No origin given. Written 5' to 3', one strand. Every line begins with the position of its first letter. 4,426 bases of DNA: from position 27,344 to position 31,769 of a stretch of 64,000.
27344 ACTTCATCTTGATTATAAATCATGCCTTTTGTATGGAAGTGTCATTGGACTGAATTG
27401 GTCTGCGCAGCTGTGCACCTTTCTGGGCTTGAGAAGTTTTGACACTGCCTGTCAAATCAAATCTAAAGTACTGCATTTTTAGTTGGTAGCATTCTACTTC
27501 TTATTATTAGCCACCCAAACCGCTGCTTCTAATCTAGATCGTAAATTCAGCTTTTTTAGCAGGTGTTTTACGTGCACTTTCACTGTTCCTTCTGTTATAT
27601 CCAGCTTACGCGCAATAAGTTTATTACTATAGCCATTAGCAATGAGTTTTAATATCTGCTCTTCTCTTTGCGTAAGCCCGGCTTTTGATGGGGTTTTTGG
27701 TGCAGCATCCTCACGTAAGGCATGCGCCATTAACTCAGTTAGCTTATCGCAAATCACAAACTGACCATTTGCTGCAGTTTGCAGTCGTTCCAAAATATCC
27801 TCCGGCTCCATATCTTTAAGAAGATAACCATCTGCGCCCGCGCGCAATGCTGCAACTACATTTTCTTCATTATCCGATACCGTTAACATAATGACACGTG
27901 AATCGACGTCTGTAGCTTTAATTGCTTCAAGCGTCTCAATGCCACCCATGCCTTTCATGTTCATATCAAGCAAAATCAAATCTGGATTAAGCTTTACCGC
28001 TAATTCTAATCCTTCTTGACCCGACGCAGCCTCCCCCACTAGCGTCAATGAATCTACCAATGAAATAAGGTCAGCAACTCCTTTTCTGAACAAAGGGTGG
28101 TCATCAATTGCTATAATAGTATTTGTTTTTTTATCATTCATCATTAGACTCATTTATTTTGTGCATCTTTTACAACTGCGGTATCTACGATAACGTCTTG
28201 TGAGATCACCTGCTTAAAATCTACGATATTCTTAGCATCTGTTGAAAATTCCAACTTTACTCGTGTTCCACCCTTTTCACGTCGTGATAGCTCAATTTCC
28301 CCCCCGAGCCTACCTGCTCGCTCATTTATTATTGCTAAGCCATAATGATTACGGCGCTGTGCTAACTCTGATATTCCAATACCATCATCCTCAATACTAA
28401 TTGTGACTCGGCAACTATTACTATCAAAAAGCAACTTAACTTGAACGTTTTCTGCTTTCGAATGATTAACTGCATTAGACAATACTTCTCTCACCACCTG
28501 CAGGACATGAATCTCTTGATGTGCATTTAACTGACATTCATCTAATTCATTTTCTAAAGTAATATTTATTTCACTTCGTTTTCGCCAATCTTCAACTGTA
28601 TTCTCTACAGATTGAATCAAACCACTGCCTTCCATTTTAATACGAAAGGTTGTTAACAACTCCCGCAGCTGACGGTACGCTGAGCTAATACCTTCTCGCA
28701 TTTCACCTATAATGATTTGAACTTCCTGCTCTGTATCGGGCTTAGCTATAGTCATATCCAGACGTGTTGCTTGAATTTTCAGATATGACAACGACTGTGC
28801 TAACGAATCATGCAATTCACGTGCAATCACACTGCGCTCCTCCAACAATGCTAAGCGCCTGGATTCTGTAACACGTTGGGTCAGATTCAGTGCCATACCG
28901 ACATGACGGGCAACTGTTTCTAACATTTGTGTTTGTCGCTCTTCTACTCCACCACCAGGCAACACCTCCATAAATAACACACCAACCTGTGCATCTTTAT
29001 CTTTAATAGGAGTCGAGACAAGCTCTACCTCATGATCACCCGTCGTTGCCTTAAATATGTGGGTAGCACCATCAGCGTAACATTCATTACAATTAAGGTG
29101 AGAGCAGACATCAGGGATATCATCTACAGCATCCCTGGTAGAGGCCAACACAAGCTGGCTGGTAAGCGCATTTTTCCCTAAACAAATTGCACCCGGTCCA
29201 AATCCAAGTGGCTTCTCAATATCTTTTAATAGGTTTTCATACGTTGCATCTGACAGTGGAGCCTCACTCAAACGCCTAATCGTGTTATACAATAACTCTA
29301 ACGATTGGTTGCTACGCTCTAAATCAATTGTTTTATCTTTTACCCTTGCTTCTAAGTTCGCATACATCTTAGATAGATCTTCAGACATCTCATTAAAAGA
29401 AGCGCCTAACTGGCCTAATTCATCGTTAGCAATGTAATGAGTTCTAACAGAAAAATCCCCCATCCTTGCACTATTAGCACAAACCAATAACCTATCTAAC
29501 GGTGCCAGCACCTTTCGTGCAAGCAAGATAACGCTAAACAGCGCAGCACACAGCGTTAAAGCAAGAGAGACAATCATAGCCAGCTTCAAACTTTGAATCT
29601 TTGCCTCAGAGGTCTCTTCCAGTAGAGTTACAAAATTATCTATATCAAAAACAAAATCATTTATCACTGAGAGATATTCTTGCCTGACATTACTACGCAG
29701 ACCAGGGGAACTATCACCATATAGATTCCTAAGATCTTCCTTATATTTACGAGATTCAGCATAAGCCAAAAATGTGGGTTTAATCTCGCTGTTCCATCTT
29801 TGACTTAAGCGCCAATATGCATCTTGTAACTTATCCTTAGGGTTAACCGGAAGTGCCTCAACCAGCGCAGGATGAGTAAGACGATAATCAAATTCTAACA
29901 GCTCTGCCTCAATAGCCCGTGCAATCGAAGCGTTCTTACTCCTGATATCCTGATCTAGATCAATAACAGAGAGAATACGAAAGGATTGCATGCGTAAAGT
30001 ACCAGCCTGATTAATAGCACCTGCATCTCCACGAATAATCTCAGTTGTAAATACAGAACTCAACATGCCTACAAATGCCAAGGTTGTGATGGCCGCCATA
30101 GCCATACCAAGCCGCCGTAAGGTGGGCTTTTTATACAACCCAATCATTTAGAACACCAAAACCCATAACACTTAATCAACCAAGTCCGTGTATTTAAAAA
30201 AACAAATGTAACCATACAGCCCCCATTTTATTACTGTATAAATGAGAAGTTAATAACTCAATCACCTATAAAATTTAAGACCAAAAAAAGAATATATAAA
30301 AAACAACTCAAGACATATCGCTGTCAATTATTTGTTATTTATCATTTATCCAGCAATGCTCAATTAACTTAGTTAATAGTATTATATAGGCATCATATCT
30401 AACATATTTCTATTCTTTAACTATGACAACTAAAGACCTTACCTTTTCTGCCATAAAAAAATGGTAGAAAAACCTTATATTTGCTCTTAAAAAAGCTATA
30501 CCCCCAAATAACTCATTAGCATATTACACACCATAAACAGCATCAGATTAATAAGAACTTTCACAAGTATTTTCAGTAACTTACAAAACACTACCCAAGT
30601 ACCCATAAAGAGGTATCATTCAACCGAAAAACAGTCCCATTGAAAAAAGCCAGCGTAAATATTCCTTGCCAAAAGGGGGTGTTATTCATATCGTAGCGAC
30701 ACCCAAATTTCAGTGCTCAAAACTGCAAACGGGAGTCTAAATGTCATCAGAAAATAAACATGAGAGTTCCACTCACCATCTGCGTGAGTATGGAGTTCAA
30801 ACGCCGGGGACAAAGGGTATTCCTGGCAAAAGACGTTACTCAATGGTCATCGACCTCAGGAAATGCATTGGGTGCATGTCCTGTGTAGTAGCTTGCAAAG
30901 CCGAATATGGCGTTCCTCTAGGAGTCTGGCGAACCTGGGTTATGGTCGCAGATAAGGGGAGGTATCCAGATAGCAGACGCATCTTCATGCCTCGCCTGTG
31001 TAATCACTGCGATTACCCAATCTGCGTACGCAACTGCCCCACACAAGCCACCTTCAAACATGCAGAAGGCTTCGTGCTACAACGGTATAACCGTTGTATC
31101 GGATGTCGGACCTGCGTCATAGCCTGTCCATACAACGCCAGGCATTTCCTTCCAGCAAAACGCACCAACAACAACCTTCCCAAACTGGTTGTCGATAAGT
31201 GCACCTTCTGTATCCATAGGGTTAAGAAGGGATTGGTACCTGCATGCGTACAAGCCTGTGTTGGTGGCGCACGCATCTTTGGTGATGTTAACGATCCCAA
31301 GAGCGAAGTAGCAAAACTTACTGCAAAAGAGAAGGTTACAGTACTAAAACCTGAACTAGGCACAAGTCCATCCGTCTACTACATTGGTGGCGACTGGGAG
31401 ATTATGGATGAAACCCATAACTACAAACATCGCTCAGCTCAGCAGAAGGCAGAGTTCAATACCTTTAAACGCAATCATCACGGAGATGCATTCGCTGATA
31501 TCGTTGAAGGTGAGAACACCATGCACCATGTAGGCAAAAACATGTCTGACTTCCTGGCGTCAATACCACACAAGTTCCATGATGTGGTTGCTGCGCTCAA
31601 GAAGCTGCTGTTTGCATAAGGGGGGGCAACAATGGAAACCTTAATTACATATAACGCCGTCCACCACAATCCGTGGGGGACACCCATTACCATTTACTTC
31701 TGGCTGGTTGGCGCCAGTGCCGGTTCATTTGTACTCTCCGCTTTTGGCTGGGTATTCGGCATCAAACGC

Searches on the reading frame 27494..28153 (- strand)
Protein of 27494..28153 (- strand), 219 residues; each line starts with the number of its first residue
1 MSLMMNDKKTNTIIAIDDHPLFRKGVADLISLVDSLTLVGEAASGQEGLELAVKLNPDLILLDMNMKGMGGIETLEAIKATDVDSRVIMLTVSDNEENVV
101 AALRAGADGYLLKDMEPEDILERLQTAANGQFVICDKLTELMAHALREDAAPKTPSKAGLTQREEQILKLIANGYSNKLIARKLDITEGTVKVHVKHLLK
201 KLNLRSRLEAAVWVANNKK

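Call 20: search_protein_families(library=pfam, proteins=[window:27494-28153:-], max_evalue=0.0001)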
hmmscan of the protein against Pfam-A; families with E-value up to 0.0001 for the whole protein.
window:27494-28153:- (219 aa): 3 families
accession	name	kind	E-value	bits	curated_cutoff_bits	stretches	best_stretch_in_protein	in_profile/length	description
PF00072.30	Response_reg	-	1.9e-27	96.1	30.2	1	13-124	1-110/111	Response regulator receiver domain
PF00196.25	GerE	-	1.1e-20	73.5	23.5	1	160-213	3-56/57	Bacterial regulatory proteins, luxR family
PF08281.18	Sigma70_r4_2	-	6.4e-07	29.4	25.7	1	159-202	10-54/54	Sigma-70, region 4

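Call 73: search_protein_families(library=ncbifam, proteins=[window:27494-28153:-], max_evalue=0.001)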
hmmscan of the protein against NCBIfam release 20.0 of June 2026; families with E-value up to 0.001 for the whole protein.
window:27494-28153:- (219 aa): 100 families (the best 25 are shown)
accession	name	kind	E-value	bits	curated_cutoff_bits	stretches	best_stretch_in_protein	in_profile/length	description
NF007935.0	PRK10651.1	equivalog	1.4e-96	321.9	250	1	6-218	2-214/216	two-component system response regulator NarL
NF007708.0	PRK10403.1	equivalog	3.3e-59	199.9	343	1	5-214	1-208/215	nitrate/nitrite response regulator protein NarP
NF052445.1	RespRegMctR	equivalog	2e-43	148.2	300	1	13-208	4-193/205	two-component system response regulator MctR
NF011896.0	PRK15369.1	equivalog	3.8e-36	124.7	242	1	10-210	3-200/211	two component system response regulator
NF047785.1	respo_reg_MadR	equivalog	4.2e-36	124.2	300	1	13-216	3-204/209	MadR family response regulator transcription factor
NF007018.1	PRK09483.1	equivalog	4.6e-33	114.7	280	1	13-209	4-198/217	UvrY/SirA/GacA family response regulator transcription factor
NF041830.1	RR_TF_ErdR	exception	8.6e-25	87.7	390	1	12-213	3-204/213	response regulator transcription factor ErdR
NF007685.0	PRK10360.1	equivalog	3.4e-23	82.5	258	1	12-211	3-189/196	response regulator transcription factor UhpA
NF007419.0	PRK09958.1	equivalog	6.2e-21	74.9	251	1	13-218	3-202/204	acid-sensing system DNA-binding response regulator EvgA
NF007403.0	PRK09935.1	equivalog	1.5e-20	73.7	271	1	9-209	2-199/210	fimbria biosynthesis transcriptional regulator FimZ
NF006900.1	PRK09390.1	equivalog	2.4e-19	69.7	255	1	10-206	4-189/203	response regulator FixJ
NF007505.1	PRK10100.1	equivalog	5.2e-19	68.7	250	1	55-217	40-202/204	biofilm master transcriptional regulator CsgD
NF041367.1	CheY_Halo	equivalog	1.4e-18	67.4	200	1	14-125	2-111/114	chemotaxis protein CheY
NF001965.0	PRK00742.1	subfamily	5.8e-17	61.9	293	1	12-162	5-151/357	chemotaxis-specific protein-glutamate methyltransferase CheB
TIGR01387.1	cztR_silR_copR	subfamily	2.4e-15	56.8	279.2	1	34-174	20-162/218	heavy metal response regulator transcription factor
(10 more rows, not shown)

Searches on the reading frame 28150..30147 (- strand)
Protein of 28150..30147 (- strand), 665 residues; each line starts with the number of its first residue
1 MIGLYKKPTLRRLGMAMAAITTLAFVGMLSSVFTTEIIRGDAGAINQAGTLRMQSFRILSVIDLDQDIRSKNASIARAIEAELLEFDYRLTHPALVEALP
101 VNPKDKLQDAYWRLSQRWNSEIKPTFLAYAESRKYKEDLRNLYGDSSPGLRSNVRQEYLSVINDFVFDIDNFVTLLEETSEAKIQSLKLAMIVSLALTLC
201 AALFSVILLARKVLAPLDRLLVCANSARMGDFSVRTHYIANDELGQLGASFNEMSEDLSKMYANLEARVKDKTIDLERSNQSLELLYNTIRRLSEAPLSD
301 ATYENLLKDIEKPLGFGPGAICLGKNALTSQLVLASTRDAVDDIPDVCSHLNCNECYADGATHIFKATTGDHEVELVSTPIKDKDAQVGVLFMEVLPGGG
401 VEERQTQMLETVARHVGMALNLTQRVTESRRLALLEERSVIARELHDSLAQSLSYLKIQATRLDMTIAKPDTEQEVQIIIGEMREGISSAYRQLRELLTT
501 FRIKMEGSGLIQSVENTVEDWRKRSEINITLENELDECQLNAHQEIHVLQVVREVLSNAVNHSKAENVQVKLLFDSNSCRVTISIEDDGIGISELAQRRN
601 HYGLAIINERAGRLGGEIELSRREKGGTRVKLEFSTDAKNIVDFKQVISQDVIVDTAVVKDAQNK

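Call 20: search_protein_families(library=pfam, proteins=[window:28150-30147:-], max_evalue=0.0001)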
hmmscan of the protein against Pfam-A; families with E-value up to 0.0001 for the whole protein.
window:28150-30147:- (665 aa): 5 families
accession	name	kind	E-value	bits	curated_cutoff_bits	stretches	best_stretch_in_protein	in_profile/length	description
PF07730.19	HisKA_3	-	5.1e-15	56.2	24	1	437-502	1-64/68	Histidine kinase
PF02518.31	HATPase_c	-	7.1e-15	55.8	26.4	1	545-635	3-108/111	Histidine kinase-, DNA gyrase B-, and HSP90-like ATPase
PF13675.11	PilJ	-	1.3e-10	41.8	26.6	1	35-136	3-108/114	Type IV pili methyl-accepting chemotaxis transducer N-term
PF00672.30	HAMP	-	4.3e-09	37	25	1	208-259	1-52/53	HAMP domain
PF13581.12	HATPase_c_2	-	1.7e-05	25.3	27.4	1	531-609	15-107/127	Histidine kinase-like ATPase domain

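Call 73: search_protein_families(library=ncbifam, proteins=[window:28150-30147:-], max_evalue=0.001)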
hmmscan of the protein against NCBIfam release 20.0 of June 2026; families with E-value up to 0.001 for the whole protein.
window:28150-30147:- (665 aa): 35 families (the best 25 are shown)
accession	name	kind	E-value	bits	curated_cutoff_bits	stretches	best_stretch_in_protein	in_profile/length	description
NF008184.0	PRK10935.1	equivalog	5.9e-124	414.7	553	3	366-638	296-561/565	nitrate/nitrite two-component system sensor histidine kinase NarQ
NF007896.0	PRK10600.1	equivalog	1.9e-114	383.5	578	1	14-639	16-588/598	nitrate/nitrite two-component system sensor histidine kinase NarX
NF052443.1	SensHisKinMctS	equivalog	1.1e-21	76.8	700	1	421-633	238-445/457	two-component system sensor histidine kinase MctS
NF008649.0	PRK11644.1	equivalog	1.4e-20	73.5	408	1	428-633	292-493/499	signal transduction histidine-protein kinase/phosphatase UhpB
NF052531.1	Strep_LiaS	equivalog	1.1e-18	67.7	450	1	428-631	123-322/328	envelope stress sensor histidine kinase LiaS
NF047786.1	his_kin_MadS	equivalog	5.6e-17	62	500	1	404-633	197-432/434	MadS family sensor histidine kinase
NF033092.0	HK_WalK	equivalog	2.2e-15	56.3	725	2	183-266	171-254/594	cell wall metabolism sensor histidine kinase WalK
NF040691.1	MtrAB_MtrB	equivalog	5.2e-15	55.4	450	2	180-266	179-265/507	MtrAB system histidine kinase MtrB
NF047322.1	HK_morpho_MacS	equivalog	5.4e-13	48.9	300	1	408-633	148-365/367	MacS family sensor histidine kinase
NF038263.1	prot_phos_SiaA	equivalog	2.2e-12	46.3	700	1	185-284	309-405/658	biofilm regulation protein phosphatase SiaA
NF007898.0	PRK10604.1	equivalog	2.6e-11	43.4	478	2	183-263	133-210/433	two-component system sensor histidine kinase RstB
NF011874.0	PRK15347.1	equivalog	5.9e-11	41.1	852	1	183-284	295-392/921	two component system sensor kinase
NF012163.2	BaeS_SmeS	equivalog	8.8e-11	41.4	500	1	190-265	165-240/457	sensor histidine kinase efflux regulator BaeS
NF046044.1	PnpS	equivalog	2.9e-10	39.7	400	1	509-599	249-336/390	two-component system histidine kinase PnpS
NF007837.0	PRK10549.1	equivalog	1.1e-09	37.6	603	1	190-260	167-235/466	envelope stress sensor histidine kinase BaeS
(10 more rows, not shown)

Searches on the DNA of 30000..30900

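Call 70: search_rna_families(source=window, start=30000, end=30900, threshold=evalue, max_evalue=1)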
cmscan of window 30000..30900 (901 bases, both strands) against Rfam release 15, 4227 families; matches with E-value up to 1: 0.
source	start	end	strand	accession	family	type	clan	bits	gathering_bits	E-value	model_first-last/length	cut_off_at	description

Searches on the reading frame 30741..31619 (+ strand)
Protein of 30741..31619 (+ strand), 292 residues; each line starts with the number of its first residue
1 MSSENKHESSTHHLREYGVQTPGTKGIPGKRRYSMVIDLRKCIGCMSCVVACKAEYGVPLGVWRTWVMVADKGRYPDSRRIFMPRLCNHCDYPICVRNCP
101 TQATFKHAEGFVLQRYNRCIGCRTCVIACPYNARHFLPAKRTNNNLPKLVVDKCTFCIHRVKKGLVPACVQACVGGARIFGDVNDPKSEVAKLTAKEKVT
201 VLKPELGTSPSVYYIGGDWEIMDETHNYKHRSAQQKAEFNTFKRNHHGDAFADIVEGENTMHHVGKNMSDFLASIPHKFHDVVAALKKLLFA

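Call 4: search_protein_families(library=pfam, proteins=[window:30741-31619:+], max_evalue=0.01)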
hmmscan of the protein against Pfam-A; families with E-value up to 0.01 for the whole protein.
window:30741-31619:+ (292 aa): 13 families
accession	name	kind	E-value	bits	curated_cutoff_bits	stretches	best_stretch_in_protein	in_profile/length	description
PF13247.11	Fer4_11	-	8.8e-21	74.4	26.2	1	81-182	4-99/100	4Fe-4S dicluster domain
PF12838.12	Fer4_7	-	3.9e-12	46.9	27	2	118-174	1-49/52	4Fe-4S dicluster domain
PF13237.11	Fer4_10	-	1e-10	41.8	25.5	3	115-173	5-52/53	4Fe-4S dicluster domain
PF13187.11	Fer4_9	-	2e-10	41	27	3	87-133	2-51/52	4Fe-4S dicluster domain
PF12837.12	Fer4_6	-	6.5e-10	38.9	25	2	116-133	6-23/24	4Fe-4S binding domain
PF12797.12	Fer4_2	-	3.4e-09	36.5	24.5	2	35-54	3-22/22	4Fe-4S binding domain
PF00037.32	Fer4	-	6.8e-09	35.6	21.1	2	116-133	5-22/24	4Fe-4S binding domain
PF12800.12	Fer4_4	-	7.2e-05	23.2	24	1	117-132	2-17/17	4Fe-4S binding domain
PF14697.11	Fer4_21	-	0.00015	22.2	35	1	117-158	6-45/59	4Fe-4S dicluster domain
PF12798.12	Fer4_3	-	0.00032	21.7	27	0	119-133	1-15/15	4Fe-4S binding domain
PF13534.11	Fer4_17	-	0.00057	20.8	22.2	0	114-132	41-59/61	4Fe-4S dicluster domain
PF05253.18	zf-U11-48K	-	0.0028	18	21.1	1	128-141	3-16/25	U11-48K-like CHHC zinc finger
PF13183.11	Fer4_8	-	0.0029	18.5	27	0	39-53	2-16/68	4Fe-4S dicluster domain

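Call 5: search_protein_families(library=ncbifam, proteins=[window:30741-31619:+], max_evalue=0.01)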
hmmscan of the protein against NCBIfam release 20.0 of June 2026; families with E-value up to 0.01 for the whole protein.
window:30741-31619:+ (292 aa): 54 families (the best 25 are shown)
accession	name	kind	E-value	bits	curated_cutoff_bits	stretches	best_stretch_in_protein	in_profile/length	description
NF011569.0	PRK14993.1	equivalog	1.3e-63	214.7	416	1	29-221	40-228/244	tetrathionate reductase subunit TtrB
NF045797.1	DsrO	equivalog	3e-60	203.6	200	1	23-215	34-234/235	sulfate reduction electron transfer complex DsrMKJOP subunit DsrO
NF041715.1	arsenate_red_ArrB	equivalog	2.4e-54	184.3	450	2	32-134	2-104/233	arsenate respiratory reductase iron-sulfur subunit ArrB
TIGR03149.1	cyt_nit_nrfC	equivalog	3.7e-43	147.5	377.6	1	30-215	36-216/225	cytochrome c nitrite reductase Fe-S protein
TIGR03478.1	DMSO_red_II_bet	subfamily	8e-40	136.7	480.7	2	67-216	111-254/321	DMSO reductase family type II enzyme, iron-sulfur subunit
NF041782.1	mnquin_red_QrcC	equivalog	4.9e-37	127.9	400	1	33-219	1-229/239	menaquinone reductase iron-sulfur cluster-binding subunit QrcC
NF042979.1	EthbenzDh_ebdB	equivalog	6.6e-34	117.3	740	2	69-216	135-276/354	ethylbenzene dehydrogenase subunit beta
TIGR02951.1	DMSO_dmsB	equivalog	4e-32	111.5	214.1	1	33-187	2-157/161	DMSO/selenate family reductase complex B subunit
NF038355.1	FDH3_beta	equivalog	7.9e-24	84.7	240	1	34-158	4-122/180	formate dehydrogenase FDH3 subunit beta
NF008134.0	PRK10882.1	equivalog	1.4e-22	80.2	263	1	80-197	106-222/329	hydrogenase 2 operon protein HybA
NF045715.1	sulf_resp_HmcB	equivalog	2.7e-22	79.3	420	1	75-185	95-200/307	sulfate respiration complex iron-sulfur protein HmcB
TIGR01660.1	narH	equivalog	2e-20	72.7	524.05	2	72-185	168-274/492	nitrate reductase subunit beta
TIGR01582.1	FDH-beta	equivalog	2.1e-18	66.4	334.7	1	86-195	92-194/283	formate dehydrogenase subunit beta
NF009408.0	PRK12769.1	equivalog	1.8e-14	52.8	1003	1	37-177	7-141/659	formate-dependent uric acid utilization protein AegA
NF007658.0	PRK10330.1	equivalog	1.1e-13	51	260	1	35-184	5-158/181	electron transport protein HydN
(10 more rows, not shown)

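Call 27: search_solved_structures(query=window:30741-31619:+, max_evalue=1e-10, show_alignments=1)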
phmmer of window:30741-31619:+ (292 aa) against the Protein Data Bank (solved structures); distinct sequences matched with E-value up to 1e-10: 18.
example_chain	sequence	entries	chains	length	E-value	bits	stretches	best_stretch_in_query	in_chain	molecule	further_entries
2vpw_B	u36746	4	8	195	4.9e-50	173.8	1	32-217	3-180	NRFC PROTEIN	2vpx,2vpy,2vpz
6cz7_B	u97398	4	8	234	7.5e-48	166.6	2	32-137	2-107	4Fe-4S ferredoxin, iron-sulfur binding domain protein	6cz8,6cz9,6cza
4ydd_B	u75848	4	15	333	2.8e-34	122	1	70-215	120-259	DMSO reductase family type II enzyme, iron-sulfur subunit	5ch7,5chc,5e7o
2ivf_B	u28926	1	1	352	3.1e-34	121.9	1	66-215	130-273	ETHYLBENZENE DEHYDROGENASE BETA-SUBUNIT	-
7b04_A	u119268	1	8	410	1.1e-23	87.3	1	81-219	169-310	Nitrite oxidoreductase subunit B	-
6btm_B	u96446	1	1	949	4.5e-23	85.2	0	80-136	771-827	Alternative Complex III subunit B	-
8k9e_B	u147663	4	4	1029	1.7e-21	80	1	13-168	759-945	Fe-S-cluster-containing hydrogenase components 1-like protein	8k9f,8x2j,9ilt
6lod_B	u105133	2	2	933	2.6e-19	72.9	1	32-136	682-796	Fe-S-cluster-containing hydrogenase components 1-like protein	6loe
6f0k_B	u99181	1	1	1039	4.3e-19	72.2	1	31-213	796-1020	Fe-S-cluster-containing hydrogenase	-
1q16_B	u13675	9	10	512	4.8e-19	72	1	74-183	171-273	Respiratory nitrate reductase 1 beta chain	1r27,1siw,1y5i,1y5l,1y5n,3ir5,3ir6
1y4z_B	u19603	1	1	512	3.4e-18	69.2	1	74-183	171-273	Respiratory nitrate reductase 1 beta chain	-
3egw_B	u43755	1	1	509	3.4e-18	69.2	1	74-183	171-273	Respiratory nitrate reductase 1 beta chain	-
1kqf_B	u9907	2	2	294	1.4e-16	63.9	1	29-196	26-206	FORMATE DEHYDROGENASE, NITRATE-INDUCIBLE, IRON-SULFUR SUBUNIT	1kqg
4v4c_B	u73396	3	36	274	1.6e-15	60.4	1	32-214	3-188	Pyrogallol hydroxytransferase small subunit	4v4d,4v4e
9vap_B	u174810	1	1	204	6e-15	58.5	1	36-158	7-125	4Fe-4S dicluster domain-containing protein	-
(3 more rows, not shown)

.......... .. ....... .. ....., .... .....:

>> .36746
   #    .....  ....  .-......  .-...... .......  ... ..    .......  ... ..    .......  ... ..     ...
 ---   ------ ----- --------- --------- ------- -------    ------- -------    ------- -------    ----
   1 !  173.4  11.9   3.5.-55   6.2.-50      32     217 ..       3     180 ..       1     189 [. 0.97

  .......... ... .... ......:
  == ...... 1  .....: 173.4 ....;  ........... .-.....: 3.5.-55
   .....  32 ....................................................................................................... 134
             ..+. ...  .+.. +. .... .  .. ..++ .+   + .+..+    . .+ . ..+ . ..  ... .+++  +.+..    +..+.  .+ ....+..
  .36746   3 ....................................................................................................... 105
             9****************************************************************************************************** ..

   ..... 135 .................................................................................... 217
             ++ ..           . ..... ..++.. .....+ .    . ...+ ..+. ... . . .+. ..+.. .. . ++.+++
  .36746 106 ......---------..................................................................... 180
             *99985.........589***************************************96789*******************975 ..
